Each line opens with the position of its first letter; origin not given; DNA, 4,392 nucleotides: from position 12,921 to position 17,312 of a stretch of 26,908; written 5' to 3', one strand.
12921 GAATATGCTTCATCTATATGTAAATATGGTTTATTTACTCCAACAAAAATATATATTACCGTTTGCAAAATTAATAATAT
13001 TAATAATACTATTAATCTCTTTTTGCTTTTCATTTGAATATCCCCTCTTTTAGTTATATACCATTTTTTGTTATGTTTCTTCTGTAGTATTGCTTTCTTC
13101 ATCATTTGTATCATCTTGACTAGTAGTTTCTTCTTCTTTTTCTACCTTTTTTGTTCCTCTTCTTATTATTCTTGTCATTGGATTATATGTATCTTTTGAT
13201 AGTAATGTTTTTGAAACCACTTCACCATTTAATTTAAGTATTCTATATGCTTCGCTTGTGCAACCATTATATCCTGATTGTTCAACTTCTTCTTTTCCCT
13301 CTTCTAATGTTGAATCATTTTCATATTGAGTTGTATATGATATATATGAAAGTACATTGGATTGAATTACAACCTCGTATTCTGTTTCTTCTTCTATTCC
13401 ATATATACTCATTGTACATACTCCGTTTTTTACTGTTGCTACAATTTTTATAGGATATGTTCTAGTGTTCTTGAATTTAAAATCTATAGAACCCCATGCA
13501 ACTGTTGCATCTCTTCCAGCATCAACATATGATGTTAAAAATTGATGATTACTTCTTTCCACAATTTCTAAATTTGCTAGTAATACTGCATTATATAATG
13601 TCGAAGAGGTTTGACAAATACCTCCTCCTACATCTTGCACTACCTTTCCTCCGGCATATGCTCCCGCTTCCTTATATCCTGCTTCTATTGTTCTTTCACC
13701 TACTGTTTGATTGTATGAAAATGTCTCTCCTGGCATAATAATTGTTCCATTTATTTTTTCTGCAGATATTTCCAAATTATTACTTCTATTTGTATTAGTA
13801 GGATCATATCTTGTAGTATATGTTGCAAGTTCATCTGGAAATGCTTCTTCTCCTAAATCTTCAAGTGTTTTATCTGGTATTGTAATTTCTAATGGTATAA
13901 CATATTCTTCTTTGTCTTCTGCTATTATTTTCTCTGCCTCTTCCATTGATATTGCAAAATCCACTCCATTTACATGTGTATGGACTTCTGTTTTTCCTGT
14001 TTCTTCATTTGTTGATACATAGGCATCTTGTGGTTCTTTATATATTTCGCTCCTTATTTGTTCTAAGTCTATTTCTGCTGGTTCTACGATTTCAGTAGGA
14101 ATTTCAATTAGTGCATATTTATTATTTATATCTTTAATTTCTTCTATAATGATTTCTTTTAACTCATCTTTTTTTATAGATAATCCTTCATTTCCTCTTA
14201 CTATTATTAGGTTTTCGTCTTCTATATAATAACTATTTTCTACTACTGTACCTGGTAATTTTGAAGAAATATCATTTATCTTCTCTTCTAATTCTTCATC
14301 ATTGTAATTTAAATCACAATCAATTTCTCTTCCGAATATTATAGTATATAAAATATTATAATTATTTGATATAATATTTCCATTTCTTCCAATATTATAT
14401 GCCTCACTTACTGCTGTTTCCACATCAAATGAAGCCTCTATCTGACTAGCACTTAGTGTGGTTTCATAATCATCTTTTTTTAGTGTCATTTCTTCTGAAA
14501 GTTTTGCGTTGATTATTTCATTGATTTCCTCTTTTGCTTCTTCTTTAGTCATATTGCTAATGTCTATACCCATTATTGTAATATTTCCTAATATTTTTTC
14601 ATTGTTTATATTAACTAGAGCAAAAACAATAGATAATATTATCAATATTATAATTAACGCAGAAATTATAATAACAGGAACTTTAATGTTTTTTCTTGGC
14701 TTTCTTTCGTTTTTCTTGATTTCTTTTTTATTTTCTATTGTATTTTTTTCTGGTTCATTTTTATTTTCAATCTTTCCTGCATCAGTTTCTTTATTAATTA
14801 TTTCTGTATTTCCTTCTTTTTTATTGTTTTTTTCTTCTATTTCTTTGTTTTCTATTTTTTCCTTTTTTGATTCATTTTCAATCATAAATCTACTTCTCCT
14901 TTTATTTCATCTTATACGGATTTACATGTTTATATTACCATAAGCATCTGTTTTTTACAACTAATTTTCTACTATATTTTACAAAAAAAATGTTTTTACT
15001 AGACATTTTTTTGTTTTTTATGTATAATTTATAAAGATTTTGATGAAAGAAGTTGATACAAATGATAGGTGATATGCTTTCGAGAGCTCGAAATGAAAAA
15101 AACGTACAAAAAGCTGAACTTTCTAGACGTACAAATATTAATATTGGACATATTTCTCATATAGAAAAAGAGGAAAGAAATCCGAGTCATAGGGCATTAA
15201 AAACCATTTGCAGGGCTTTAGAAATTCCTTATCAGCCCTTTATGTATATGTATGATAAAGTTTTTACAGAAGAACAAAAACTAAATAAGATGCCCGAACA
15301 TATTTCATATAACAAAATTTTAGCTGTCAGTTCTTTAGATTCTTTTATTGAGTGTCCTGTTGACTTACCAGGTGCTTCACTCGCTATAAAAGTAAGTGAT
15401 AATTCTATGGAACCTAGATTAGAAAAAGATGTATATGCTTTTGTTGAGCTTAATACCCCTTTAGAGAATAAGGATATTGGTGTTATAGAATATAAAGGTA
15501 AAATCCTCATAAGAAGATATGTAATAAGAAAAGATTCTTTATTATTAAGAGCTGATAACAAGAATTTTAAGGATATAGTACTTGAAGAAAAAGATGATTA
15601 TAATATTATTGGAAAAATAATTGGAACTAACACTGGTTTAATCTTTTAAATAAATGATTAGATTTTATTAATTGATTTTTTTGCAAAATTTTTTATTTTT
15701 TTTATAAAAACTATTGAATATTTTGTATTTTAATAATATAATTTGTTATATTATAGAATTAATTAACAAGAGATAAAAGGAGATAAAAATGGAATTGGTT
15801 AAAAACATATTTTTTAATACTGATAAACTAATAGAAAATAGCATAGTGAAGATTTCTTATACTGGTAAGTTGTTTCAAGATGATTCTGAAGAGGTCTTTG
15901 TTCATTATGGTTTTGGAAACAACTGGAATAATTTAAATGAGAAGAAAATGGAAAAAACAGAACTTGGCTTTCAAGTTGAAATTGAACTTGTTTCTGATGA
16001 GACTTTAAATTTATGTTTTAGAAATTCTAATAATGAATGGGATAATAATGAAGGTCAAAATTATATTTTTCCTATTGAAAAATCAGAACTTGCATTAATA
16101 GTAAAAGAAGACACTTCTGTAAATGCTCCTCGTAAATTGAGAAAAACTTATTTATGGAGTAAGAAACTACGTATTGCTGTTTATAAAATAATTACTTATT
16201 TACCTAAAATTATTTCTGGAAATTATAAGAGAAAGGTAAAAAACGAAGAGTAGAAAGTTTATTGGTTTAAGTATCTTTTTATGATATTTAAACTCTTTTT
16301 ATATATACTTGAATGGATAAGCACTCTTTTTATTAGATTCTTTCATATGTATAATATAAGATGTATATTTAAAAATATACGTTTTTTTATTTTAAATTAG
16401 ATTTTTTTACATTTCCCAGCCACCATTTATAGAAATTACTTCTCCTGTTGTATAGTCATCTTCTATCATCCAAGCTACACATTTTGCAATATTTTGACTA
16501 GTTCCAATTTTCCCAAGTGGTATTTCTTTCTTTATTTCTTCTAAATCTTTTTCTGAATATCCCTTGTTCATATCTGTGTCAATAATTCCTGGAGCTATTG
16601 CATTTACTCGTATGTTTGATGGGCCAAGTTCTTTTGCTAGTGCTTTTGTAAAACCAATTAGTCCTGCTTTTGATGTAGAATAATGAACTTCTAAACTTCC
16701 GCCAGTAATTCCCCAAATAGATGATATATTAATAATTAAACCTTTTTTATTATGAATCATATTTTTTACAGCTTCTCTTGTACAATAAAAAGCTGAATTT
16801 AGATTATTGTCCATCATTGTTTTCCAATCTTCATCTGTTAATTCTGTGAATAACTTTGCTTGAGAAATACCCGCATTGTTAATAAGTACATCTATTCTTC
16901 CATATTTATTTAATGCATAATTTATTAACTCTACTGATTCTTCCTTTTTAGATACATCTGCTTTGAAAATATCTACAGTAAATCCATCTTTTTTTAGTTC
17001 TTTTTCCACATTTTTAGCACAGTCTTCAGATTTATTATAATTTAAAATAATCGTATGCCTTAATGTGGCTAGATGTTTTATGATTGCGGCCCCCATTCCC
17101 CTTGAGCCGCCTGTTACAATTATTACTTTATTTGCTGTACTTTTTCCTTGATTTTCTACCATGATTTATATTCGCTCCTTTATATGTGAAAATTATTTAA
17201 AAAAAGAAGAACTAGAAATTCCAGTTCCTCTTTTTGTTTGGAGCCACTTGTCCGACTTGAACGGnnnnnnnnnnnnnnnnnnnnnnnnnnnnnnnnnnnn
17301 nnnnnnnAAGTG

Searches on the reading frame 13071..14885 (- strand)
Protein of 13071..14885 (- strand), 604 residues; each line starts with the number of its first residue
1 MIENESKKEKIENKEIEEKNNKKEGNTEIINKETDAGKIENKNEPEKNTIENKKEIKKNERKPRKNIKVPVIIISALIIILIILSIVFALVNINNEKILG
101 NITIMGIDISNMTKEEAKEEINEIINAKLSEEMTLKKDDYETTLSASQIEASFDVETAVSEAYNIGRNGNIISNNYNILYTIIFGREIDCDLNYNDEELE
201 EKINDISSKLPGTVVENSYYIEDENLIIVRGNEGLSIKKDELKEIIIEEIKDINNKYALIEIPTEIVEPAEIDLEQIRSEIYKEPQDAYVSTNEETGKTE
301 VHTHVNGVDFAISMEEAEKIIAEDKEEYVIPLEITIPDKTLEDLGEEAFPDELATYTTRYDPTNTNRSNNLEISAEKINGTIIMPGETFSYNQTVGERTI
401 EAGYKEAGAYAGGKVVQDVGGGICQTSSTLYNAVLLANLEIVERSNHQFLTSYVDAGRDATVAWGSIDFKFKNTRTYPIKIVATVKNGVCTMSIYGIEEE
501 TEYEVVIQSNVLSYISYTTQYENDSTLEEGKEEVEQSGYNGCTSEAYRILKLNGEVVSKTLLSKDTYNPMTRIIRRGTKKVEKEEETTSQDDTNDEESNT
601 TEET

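Call 26: search_protein_families(library=pfam, proteins=[window:13071-14885:-], max_evalue=0.001)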
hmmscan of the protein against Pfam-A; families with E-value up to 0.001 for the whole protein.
window:13071-14885:- (604 aa): 3 families
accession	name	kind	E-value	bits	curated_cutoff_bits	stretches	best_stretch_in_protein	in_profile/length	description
PF04294.18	VanW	-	3.3e-53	179.1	27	1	366-495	1-130/130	VanW like protein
PF12229.13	PG_binding_4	-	2.2e-15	57.3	22.1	1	143-253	2-111/117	Putative peptidoglycan binding domain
PF07501.17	G5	-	6.6e-15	55.6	23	1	515-579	10-75/75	G5 domain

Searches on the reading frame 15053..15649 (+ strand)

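Call 26: search_protein_families(library=pfam, proteins=[window:15053-15649:+], max_evalue=0.001)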
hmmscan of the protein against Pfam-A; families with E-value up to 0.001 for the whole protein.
window:15053-15649:+ (198 aa): 5 families
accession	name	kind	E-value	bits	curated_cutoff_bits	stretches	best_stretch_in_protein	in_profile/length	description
PF00717.28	Peptidase_S24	-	5.5e-16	58.8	23.3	1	104-190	30-116/116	Peptidase S24-like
PF01381.28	HTH_3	-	7.3e-08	32.8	23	1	11-60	3-52/55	Helix-turn-helix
PF12844.13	HTH_19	-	2.6e-07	30.9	30.2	1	6-64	1-59/64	Helix-turn-helix domain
PF13443.12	HTH_26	-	6.7e-06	26.7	22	1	9-58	2-52/63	Cro/C1-type HTH DNA-binding domain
PF13560.12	HTH_31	-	7.1e-05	23.5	27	1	6-58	3-56/64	Helix-turn-helix domain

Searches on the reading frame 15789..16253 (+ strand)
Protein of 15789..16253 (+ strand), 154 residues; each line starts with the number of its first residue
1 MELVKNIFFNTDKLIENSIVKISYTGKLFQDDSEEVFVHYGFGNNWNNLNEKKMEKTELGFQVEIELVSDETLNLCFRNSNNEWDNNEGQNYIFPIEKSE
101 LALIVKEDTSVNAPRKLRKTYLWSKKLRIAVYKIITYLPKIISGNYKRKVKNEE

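Call 26: search_protein_families(library=pfam, proteins=[window:15789-16253:+], max_evalue=0.001)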
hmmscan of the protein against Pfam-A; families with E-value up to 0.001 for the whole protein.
window:15789-16253:+ (154 aa): 2 families
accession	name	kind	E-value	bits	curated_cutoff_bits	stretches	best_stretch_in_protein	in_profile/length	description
PF16760.10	CBM53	-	1.5e-09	38.4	27.6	1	20-69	1-50/57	Starch/carbohydrate-binding module (family 53)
PF03423.18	CBM_25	-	7.7e-07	29.8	27.3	1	36-100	20-87/106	Carbohydrate binding domain (family 25)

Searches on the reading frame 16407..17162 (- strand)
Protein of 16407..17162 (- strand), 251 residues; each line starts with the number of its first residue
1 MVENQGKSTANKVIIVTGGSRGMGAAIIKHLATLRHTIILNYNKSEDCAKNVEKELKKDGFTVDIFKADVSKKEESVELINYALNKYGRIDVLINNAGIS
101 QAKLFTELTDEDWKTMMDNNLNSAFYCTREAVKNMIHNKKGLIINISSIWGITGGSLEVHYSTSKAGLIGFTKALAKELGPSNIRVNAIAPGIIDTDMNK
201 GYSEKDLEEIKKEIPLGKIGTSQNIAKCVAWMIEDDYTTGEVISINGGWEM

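Call 26: search_protein_families(library=pfam, proteins=[window:16407-17162:-], max_evalue=0.001)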
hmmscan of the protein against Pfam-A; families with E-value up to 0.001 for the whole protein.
window:16407-17162:- (251 aa): 4 families
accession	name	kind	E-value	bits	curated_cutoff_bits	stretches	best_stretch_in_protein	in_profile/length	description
PF00106.31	adh_short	-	1.6e-60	204.4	26.6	1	12-205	1-193/195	short chain dehydrogenase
PF13561.12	adh_short_C2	-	4.9e-57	193.7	27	1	21-249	6-235/236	Enoyl-(Acyl carrier protein) reductase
PF08659.16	KR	-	8.1e-16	58.9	22.6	1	14-171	3-159/180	KR domain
PF23441.1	SDR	-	4.4e-08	33.3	27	1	10-248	6-254/258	SDR-like rossmann domain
